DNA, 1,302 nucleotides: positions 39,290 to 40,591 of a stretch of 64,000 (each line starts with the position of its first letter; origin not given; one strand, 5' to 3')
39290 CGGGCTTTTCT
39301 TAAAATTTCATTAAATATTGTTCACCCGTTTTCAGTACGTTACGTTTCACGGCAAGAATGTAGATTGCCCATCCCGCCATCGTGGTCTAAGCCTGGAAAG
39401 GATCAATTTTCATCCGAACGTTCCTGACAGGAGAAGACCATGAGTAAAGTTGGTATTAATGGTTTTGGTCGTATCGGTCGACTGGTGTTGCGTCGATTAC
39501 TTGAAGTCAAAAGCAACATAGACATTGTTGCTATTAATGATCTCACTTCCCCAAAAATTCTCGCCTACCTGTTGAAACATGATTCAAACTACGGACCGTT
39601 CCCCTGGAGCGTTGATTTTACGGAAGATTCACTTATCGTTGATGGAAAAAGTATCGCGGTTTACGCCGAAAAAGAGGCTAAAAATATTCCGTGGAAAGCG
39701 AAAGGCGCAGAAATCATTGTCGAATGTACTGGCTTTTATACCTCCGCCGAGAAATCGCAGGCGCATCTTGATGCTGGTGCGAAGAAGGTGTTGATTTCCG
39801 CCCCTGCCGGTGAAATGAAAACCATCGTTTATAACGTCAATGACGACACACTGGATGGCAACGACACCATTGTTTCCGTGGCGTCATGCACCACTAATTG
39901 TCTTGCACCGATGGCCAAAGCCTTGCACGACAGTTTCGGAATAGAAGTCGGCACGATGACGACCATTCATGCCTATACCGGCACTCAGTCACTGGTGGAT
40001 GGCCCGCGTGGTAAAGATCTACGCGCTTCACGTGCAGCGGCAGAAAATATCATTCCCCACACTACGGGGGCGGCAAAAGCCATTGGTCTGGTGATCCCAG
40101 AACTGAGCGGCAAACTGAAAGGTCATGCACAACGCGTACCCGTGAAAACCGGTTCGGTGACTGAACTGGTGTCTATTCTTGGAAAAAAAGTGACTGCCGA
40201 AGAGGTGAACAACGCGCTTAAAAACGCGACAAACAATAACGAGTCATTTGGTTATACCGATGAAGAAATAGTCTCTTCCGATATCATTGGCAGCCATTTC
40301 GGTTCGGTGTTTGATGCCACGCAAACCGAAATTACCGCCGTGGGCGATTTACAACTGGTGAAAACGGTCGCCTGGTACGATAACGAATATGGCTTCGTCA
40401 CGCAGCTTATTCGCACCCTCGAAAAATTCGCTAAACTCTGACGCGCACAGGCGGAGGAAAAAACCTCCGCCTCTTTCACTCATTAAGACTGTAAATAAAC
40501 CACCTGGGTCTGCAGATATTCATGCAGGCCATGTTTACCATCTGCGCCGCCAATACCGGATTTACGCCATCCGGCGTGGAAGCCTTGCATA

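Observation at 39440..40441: gapC is a full-length, apparently functional GAPDH gene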

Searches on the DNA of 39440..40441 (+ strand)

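Call 3: search_dna_similar(query=window:39440-40441:+, collection=ecoli_genomes, mode=near, max_rows=40, rows=spread)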
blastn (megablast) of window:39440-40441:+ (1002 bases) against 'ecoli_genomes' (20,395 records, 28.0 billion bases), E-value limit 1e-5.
Records with a match: 5417; places in all: 5429; records where one place covers at least 80% of the query: 5409.
Genomes with a match: 5417 of 5426; with a place that covers at least 80% of the query: 5409. Places per genome that has any: lowest 1, median 1, highest 2. On chromosomes: 5424 places; on plasmids: 5.
Best place of each record, by identity: >=99% 133; 95-99% 5192; 90-95% 92.
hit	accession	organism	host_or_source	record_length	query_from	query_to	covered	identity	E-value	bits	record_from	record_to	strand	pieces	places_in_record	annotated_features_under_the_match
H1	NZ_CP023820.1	Escherichia coli strain 7/2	Homo sapiens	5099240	1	1002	100%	100.0%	0e+0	1851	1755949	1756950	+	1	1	gap: type I glyceraldehyde-3-phosphate dehydrogenase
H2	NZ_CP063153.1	Escherichia coli strain M7424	Homo sapiens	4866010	1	1002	100%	98.6%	0e+0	1773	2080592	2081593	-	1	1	gap: type I glyceraldehyde-3-phosphate dehydrogenase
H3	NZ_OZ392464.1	Escherichia coli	Gallus gallus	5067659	1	1002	100%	98.6%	0e+0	1773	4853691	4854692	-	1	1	gap: type I glyceraldehyde-3-phosphate dehydrogenase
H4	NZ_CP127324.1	Escherichia coli strain 980-2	hospital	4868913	1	1002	100%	97.3%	0e+0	1701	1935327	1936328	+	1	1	gap: type I glyceraldehyde-3-phosphate dehydrogenase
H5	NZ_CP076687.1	Escherichia coli strain S22EC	Homo sapiens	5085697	1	1002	100%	97.2%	0e+0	1696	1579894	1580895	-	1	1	gap: type I glyceraldehyde-3-phosphate dehydrogenase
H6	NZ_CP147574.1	Escherichia coli strain GN03590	Homo sapiens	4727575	1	1002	100%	97.2%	0e+0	1696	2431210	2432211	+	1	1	gap: type I glyceraldehyde-3-phosphate dehydrogenase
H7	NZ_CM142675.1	Escherichia coli strain UID2404240032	Homo sapiens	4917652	1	1002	100%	97.2%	0e+0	1696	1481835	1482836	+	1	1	gap: type I glyceraldehyde-3-phosphate dehydrogenase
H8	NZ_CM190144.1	Escherichia coli strain 21714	Homo sapiens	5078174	1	1002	100%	97.2%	0e+0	1696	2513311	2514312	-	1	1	gap: type I glyceraldehyde-3-phosphate dehydrogenase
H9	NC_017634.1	Escherichia coli O83:H1 str. NRG 857C strain NRG 857C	-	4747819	1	1002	100%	97.0%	0e+0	1685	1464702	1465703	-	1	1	gap: type I glyceraldehyde-3-phosphate dehydrogenase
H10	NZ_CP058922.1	Escherichia coli strain MS10711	Homo sapiens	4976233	1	1002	100%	96.9%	0e+0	1679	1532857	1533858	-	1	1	gap: type I glyceraldehyde-3-phosphate dehydrogenase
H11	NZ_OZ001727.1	Escherichia coli strain HET6 MIAE 10510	water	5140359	1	1002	100%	96.9%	0e+0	1679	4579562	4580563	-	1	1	gap: type I glyceraldehyde-3-phosphate dehydrogenase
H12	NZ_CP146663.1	Escherichia coli strain MS 110-3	Homo sapiens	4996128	1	1002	100%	96.8%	0e+0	1674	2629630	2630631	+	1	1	gap: type I glyceraldehyde-3-phosphate dehydrogenase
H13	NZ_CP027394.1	Escherichia coli O104:H4 strain FDAARGOS_349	Homo sapiens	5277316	1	1002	100%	96.4%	0e+0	1652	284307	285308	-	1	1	gap: type I glyceraldehyde-3-phosphate dehydrogenase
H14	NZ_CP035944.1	Escherichia coli strain AR24.2b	dog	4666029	1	1002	100%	96.4%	0e+0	1652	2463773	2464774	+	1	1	gap: type I glyceraldehyde-3-phosphate dehydrogenase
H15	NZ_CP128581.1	Escherichia coli strain VG888-46E9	calf igloo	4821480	1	1002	100%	96.4%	0e+0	1652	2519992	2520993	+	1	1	gap: type I glyceraldehyde-3-phosphate dehydrogenase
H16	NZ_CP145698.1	Escherichia coli strain S1-KEN-03-A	Homo sapiens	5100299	1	1002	100%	96.4%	0e+0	1652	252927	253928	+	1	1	gap: type I glyceraldehyde-3-phosphate dehydrogenase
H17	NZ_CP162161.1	Escherichia coli strain STS63-2-E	Pre-washed mixed salad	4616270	1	1002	100%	96.4%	0e+0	1652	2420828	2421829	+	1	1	gap: type I glyceraldehyde-3-phosphate dehydrogenase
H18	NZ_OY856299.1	Escherichia coli strain EC7072022BGR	Homo sapiens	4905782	1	1002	100%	96.4%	0e+0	1652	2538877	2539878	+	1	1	gap: type I glyceraldehyde-3-phosphate dehydrogenase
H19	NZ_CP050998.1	Escherichia coli O39:NM str. F8704-2 strain F8704-2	missing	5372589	1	1002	100%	96.3%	0e+0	1646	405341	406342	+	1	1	gap: type I glyceraldehyde-3-phosphate dehydrogenase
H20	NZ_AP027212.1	Escherichia coli strain JNE131328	Homo sapiens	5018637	1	1002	100%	96.3%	0e+0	1646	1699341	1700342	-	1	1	gap: type I glyceraldehyde-3-phosphate dehydrogenase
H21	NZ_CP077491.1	Escherichia coli O111:H11 strain 88-19539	bovine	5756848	1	1002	100%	96.3%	0e+0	1646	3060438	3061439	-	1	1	gap: type I glyceraldehyde-3-phosphate dehydrogenase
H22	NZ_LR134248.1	Escherichia coli strain NCTC10537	missing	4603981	1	1002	100%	96.3%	0e+0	1646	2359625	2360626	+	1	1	gap: type I glyceraldehyde-3-phosphate dehydrogenase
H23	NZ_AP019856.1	Escherichia coli O8:H8 strain 16F5M1D1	Homo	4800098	1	1002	100%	96.2%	0e+0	1640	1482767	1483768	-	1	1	gap: type I glyceraldehyde-3-phosphate dehydrogenase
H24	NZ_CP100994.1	Escherichia coli strain ET201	Hoplobatrachus rugulosus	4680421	1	1002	100%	96.2%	0e+0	1640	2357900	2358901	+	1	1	gap: type I glyceraldehyde-3-phosphate dehydrogenase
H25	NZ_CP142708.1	Escherichia coli strain T28R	dog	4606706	1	1002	100%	96.2%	0e+0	1640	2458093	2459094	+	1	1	gap: type I glyceraldehyde-3-phosphate dehydrogenase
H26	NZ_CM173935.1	Escherichia coli strain E1624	Homo sapiens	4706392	1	1002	100%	96.2%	0e+0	1640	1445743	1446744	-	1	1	gap: type I glyceraldehyde-3-phosphate dehydrogenase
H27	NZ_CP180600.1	Escherichia coli strain PS2Canimalfeces12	Pig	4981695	1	1002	100%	96.1%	0e+0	1635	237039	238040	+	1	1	gap: type I glyceraldehyde-3-phosphate dehydrogenase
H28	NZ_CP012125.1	Escherichia coli strain DH1Ec095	missing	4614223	1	1002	100%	96.1%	0e+0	1633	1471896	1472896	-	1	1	gap: type I glyceraldehyde-3-phosphate dehydrogenase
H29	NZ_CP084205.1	Escherichia coli strain EC2648-R1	conjugation assay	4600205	1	1002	100%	96.1%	0e+0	1633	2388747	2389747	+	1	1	gap: type I glyceraldehyde-3-phosphate dehydrogenase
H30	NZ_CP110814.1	Escherichia coli strain THB42-F4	dog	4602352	1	1002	100%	96.1%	0e+0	1633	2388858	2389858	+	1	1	gap: type I glyceraldehyde-3-phosphate dehydrogenase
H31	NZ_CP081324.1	Escherichia coli strain MDK6L1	donkey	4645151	1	1002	100%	96.1%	0e+0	1633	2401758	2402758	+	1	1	gap: type I glyceraldehyde-3-phosphate dehydrogenase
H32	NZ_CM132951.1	Escherichia coli strain 44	Homo sapiens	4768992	1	1002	100%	96.1%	0e+0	1633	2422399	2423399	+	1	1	gap: type I glyceraldehyde-3-phosphate dehydrogenase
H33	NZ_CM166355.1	Escherichia coli strain CH458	Homo sapiens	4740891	1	1002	100%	96.0%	0e+0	1629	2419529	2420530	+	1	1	gap: type I glyceraldehyde-3-phosphate dehydrogenase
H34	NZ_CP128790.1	Escherichia coli strain WL7562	Homo sapiens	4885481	1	1002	100%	96.0%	0e+0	1628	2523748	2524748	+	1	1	gap: type I glyceraldehyde-3-phosphate dehydrogenase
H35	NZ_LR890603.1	Escherichia coli strain MSB1_8G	Homo sapiens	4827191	1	1002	100%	96.0%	0e+0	1628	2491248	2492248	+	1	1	gap: type I glyceraldehyde-3-phosphate dehydrogenase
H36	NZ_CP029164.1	Escherichia coli strain 104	chicken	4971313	1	1002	100%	95.6%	0e+0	1607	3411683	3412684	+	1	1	gap: type I glyceraldehyde-3-phosphate dehydrogenase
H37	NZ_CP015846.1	Escherichia coli O157:H7 strain FRIK2069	Bos taurus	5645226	1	1002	100%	95.4%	0e+0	1596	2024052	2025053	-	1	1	gap: type I glyceraldehyde-3-phosphate dehydrogenase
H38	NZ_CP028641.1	Escherichia coli strain 132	cattle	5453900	1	1002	100%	95.4%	0e+0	1596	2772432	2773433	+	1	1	gap: type I glyceraldehyde-3-phosphate dehydrogenase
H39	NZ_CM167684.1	Escherichia coli strain NCCP 13924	Homo sapiens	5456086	1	1002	100%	95.4%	0e+0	1596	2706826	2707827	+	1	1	gap: type I glyceraldehyde-3-phosphate dehydrogenase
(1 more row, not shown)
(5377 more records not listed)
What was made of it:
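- On E. coli gapC orthologue: 95-100% to the gene in 5325 genomes (call 3).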

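Call 7: get_annotated_region(hit=H1, flank=8000)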
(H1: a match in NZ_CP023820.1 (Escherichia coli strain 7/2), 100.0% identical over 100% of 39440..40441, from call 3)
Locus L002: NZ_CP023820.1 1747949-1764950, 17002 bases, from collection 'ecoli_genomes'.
description: Escherichia coli strain 7/2 chromosome, complete genome
organism: Escherichia coli strain 7/2 (NCBI taxid 562)
replicon: chromosome; assembly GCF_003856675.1
host: Homo sapiens; source: feces; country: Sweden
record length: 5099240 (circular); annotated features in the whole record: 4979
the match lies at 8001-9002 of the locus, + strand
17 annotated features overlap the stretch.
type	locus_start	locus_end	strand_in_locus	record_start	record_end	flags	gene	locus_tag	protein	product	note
CDS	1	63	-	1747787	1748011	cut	ydcH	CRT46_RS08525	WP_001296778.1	YdcH family protein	-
CDS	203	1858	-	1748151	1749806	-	opgD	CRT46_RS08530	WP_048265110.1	glucan biosynthesis protein OpgD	-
CDS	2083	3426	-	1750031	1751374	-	hglS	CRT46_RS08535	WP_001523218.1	2-oxoadipate dioxygenase/decarboxylase HglS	-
CDS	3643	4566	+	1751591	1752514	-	ydcI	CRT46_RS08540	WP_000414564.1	LysR substrate-binding domain-containing protein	-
CDS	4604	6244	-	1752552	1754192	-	trg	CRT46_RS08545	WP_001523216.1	methyl-accepting chemotaxis protein Trg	-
CDS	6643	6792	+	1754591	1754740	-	hokB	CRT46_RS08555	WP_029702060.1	type I toxin-antitoxin system toxin HokB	-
CDS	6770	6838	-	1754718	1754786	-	yncP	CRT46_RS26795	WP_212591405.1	hypothetical protein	-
CDS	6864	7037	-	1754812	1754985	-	-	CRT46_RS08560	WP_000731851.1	hypothetical protein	-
CDS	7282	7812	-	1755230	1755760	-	cybB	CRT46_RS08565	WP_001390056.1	cytochrome b561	-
CDS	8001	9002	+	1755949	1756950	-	gap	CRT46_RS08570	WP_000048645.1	type I glyceraldehyde-3-phosphate dehydrogenase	-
CDS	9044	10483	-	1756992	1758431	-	aldA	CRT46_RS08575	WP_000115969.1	aldehyde dehydrogenase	-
CDS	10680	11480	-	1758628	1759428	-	ydcF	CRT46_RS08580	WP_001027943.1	DUF218 domain-containing protein YdcF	-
CDS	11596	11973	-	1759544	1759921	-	-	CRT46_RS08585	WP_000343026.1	hypothetical protein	-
CDS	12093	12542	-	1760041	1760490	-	-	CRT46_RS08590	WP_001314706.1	hypothetical protein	-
CDS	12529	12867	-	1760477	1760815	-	-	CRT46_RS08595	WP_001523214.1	hypothetical protein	-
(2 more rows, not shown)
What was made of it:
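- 39440..40441 (+): gapC coding sequence, 333 codons plus TGA; type I NAD-dependent phosphorylating GAPDH. 100% identical to the annotated CDS WP_000048645.1 of strain 7/2 (calls 3, 7).
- Checked: The same 1002-nt sequence occurs at 100% identity in an independently assembled complete genome (strain 7/2), where RefSeq annotates it as an ordinary CDS, WP_000048645.1 (calls 3, 7).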

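Call 27: search_dna_similar(query=window:39540-39571:+, collection=ecoli_genomes, mode=near, max_evalue=1, max_rows=10, rows=spread)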
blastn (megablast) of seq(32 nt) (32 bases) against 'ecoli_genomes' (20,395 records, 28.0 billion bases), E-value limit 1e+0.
Records with a match: 3711; places in all: 3711; records where one place covers at least 80% of the query: 3711.
Genomes with a match: 3711 of 5426; with a place that covers at least 80% of the query: 3711. Places per genome that has any: lowest 1, median 1, highest 1. On chromosomes: 3706 places; on plasmids: 5.
Best place of each record, by identity: >=99% 3428; 95-99% 283.
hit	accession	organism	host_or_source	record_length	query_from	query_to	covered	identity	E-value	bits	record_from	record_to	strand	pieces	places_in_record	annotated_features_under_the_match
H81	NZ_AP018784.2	Escherichia coli strain SK1144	-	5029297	1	32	100%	100.0%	1e-7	60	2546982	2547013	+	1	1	gap: type I glyceraldehyde-3-phosphate dehydrogenase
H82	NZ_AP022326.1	Escherichia coli O25:H4 strain 18044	Homo sapiens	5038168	1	32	100%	100.0%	1e-7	60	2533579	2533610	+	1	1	gap: type I glyceraldehyde-3-phosphate dehydrogenase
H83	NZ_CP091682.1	Escherichia coli strain KKo003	river water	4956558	1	32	100%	100.0%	1e-7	60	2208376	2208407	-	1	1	gap: type I glyceraldehyde-3-phosphate dehydrogenase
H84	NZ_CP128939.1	Escherichia coli strain TUM9754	missing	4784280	1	32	100%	100.0%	1e-7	60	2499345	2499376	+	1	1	gap: type I glyceraldehyde-3-phosphate dehydrogenase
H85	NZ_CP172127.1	Escherichia coli strain GF43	chicken meat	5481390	1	32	100%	100.0%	1e-7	60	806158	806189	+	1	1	gap: type I glyceraldehyde-3-phosphate dehydrogenase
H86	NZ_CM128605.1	Escherichia coli strain E200086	Homo sapiens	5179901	1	32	100%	100.0%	1e-7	60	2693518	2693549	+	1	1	gap: type I glyceraldehyde-3-phosphate dehydrogenase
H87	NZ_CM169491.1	Escherichia coli strain EC10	Homo sapiens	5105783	1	32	100%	100.0%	1e-7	60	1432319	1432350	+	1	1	gap: type I glyceraldehyde-3-phosphate dehydrogenase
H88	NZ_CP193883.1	Escherichia coli strain JXZ9A32M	dog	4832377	1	32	100%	100.0%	1e-7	60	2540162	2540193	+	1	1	gap: type I glyceraldehyde-3-phosphate dehydrogenase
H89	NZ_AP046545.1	Escherichia coli strain SK1402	Homo sapiens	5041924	1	32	100%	100.0%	1e-7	60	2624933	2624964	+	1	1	gap: type I glyceraldehyde-3-phosphate dehydrogenase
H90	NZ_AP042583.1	Escherichia coli strain OkiPb01697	bovine feces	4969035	1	30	94%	100.0%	1e-6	57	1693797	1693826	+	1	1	gap: type I glyceraldehyde-3-phosphate dehydrogenase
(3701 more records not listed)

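Call 37: get_annotated_region(hit=H9, flank=300)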
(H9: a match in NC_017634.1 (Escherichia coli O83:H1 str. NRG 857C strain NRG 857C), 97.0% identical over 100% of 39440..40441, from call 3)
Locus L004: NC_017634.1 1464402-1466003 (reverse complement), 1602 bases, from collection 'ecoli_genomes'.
description: Escherichia coli O83:H1 str. NRG 857C, complete sequence
organism: Escherichia coli O83:H1 str. NRG 857C strain NRG 857C (NCBI taxid 685038)
replicon: chromosome; assembly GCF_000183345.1
host: -; source: -; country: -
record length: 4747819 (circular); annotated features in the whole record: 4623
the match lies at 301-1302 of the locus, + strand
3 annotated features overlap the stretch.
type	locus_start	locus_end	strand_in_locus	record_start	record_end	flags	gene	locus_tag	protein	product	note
CDS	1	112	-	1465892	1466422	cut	cybB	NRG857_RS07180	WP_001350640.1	cytochrome b561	-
CDS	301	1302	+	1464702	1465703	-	gap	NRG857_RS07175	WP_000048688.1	type I glyceraldehyde-3-phosphate dehydrogenase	-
CDS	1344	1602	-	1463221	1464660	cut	aldA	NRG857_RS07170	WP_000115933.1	aldehyde dehydrogenase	-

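Call 38: get_annotated_region(hit=H13, flank=300)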
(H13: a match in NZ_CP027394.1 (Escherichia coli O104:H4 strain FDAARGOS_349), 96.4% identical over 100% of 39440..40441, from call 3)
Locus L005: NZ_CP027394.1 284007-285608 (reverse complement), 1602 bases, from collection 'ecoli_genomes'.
description: Escherichia coli O104:H4 strain FDAARGOS_349 chromosome, complete genome
organism: Escherichia coli O104:H4 strain FDAARGOS_349 (NCBI taxid 1038927)
replicon: chromosome; assembly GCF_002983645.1
host: Homo sapiens; source: stool; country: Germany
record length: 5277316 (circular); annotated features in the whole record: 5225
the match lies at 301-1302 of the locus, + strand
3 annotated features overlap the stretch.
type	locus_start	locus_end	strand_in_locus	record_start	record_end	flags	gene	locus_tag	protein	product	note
CDS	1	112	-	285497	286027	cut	cybB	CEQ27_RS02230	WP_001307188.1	cytochrome b561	-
CDS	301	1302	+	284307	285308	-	gap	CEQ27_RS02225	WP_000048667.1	type I glyceraldehyde-3-phosphate dehydrogenase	-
CDS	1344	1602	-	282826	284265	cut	aldA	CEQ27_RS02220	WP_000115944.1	aldehyde dehydrogenase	-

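Call 39: get_annotated_region(hit=H37, flank=300)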
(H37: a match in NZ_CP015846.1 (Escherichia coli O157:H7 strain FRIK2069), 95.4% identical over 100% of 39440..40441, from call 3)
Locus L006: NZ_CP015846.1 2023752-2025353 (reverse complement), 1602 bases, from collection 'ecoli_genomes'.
description: Escherichia coli O157:H7 strain FRIK2069 chromosome, complete genome
organism: Escherichia coli O157:H7 strain FRIK2069 (NCBI taxid 83334)
replicon: chromosome; assembly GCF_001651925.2
host: Bos taurus; source: feces (Bos taurus); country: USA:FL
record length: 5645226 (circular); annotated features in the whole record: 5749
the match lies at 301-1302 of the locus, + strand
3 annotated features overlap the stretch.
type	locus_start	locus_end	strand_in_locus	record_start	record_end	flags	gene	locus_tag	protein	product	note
CDS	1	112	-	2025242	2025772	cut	cybB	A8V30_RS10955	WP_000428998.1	cytochrome b561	-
CDS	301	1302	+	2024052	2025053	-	gap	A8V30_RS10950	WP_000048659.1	type I glyceraldehyde-3-phosphate dehydrogenase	-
CDS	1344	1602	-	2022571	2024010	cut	aldA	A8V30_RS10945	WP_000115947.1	aldehyde dehydrogenase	-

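Call 40: get_annotated_region(hit=H36, flank=300)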
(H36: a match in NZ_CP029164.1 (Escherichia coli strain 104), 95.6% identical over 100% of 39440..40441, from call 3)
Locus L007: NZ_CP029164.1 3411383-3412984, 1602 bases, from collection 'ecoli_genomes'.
description: Escherichia coli strain 104 chromosome, complete genome
organism: Escherichia coli strain 104 (NCBI taxid 562)
replicon: chromosome; assembly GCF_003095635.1
host: -; source: chicken; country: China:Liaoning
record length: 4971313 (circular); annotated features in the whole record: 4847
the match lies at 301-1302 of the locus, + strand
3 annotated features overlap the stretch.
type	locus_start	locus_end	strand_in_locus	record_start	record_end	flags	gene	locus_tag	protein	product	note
CDS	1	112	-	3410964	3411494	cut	cybB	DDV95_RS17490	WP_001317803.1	cytochrome b561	-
CDS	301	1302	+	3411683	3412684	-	gap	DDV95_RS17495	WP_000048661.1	type I glyceraldehyde-3-phosphate dehydrogenase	-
CDS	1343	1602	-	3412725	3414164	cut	aldA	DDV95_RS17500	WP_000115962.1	aldehyde dehydrogenase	-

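Call 41: get_annotated_region(hit=H4, flank=300)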
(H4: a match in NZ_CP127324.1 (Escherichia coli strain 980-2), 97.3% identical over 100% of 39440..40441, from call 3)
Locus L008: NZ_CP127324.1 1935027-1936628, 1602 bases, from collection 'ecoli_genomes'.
description: Escherichia coli strain 980-2 chromosome, complete genome
organism: Escherichia coli strain 980-2 (NCBI taxid 562)
replicon: chromosome; assembly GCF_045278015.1
host: -; source: hospital; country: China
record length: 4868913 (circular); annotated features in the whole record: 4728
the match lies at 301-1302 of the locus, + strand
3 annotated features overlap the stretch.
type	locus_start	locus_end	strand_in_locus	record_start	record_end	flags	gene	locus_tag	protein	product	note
CDS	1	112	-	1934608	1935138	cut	cybB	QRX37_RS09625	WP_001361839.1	cytochrome b561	-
CDS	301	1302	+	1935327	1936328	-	gap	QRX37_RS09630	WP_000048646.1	type I glyceraldehyde-3-phosphate dehydrogenase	-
CDS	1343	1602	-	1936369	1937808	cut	aldA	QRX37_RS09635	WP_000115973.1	aldehyde dehydrogenase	-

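Call 42: get_annotated_region(hit=H2, flank=300)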
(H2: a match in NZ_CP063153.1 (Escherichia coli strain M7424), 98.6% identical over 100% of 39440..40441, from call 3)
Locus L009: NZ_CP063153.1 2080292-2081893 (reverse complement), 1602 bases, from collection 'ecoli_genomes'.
description: Escherichia coli strain M7424 chromosome, complete genome
organism: Escherichia coli strain M7424 (NCBI taxid 562)
replicon: chromosome; assembly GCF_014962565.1
host: Homo sapiens; source: feces; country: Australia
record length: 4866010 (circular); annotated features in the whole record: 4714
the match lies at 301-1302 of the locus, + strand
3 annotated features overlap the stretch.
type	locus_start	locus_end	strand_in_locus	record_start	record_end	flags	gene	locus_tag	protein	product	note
CDS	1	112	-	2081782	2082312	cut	cybB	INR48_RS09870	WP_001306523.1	cytochrome b561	-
CDS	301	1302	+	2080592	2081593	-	gap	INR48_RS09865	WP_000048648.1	type I glyceraldehyde-3-phosphate dehydrogenase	-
CDS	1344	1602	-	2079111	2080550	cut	aldA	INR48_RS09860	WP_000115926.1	aldehyde dehydrogenase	-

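Call 43: get_annotated_region(hit=H23, flank=300)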
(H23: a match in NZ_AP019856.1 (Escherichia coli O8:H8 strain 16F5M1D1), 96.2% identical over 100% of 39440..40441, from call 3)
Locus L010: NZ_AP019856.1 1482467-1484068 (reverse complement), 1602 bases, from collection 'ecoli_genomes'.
description: Escherichia coli O8:H8 strain 16F5M1D1 chromosome, complete genome
organism: Escherichia coli O8:H8 strain 16F5M1D1 (NCBI taxid 2027293)
replicon: chromosome; assembly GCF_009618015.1
host: Homo; source: -; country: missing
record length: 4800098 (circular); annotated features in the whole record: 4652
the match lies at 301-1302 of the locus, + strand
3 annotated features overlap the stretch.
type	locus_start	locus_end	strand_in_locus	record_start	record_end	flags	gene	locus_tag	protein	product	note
CDS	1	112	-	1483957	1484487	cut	cybB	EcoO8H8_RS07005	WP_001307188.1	cytochrome b561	-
CDS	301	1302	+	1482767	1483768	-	gap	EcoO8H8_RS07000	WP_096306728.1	type I glyceraldehyde-3-phosphate dehydrogenase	-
CDS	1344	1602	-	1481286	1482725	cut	aldA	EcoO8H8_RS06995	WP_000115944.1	aldehyde dehydrogenase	-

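Call 44: get_annotated_region(hit=H33, flank=300)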
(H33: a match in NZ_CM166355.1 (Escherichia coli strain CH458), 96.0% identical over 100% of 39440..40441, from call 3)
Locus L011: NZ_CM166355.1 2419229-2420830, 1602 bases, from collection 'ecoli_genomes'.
description: Escherichia coli strain CH458 chromosome, whole genome shotgun sequence
organism: Escherichia coli strain CH458 (NCBI taxid 562)
replicon: chromosome; assembly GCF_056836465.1
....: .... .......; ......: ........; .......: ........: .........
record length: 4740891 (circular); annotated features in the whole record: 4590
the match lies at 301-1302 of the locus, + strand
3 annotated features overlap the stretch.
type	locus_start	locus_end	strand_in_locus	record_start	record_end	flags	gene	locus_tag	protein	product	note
CDS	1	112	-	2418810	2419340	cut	cybB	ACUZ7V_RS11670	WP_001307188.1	cytochrome b561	-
CDS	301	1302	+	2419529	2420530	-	gap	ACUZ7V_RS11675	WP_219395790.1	type I glyceraldehyde-3-phosphate dehydrogenase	-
CDS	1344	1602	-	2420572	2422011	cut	aldA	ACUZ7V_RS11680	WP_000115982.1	aldehyde dehydrogenase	-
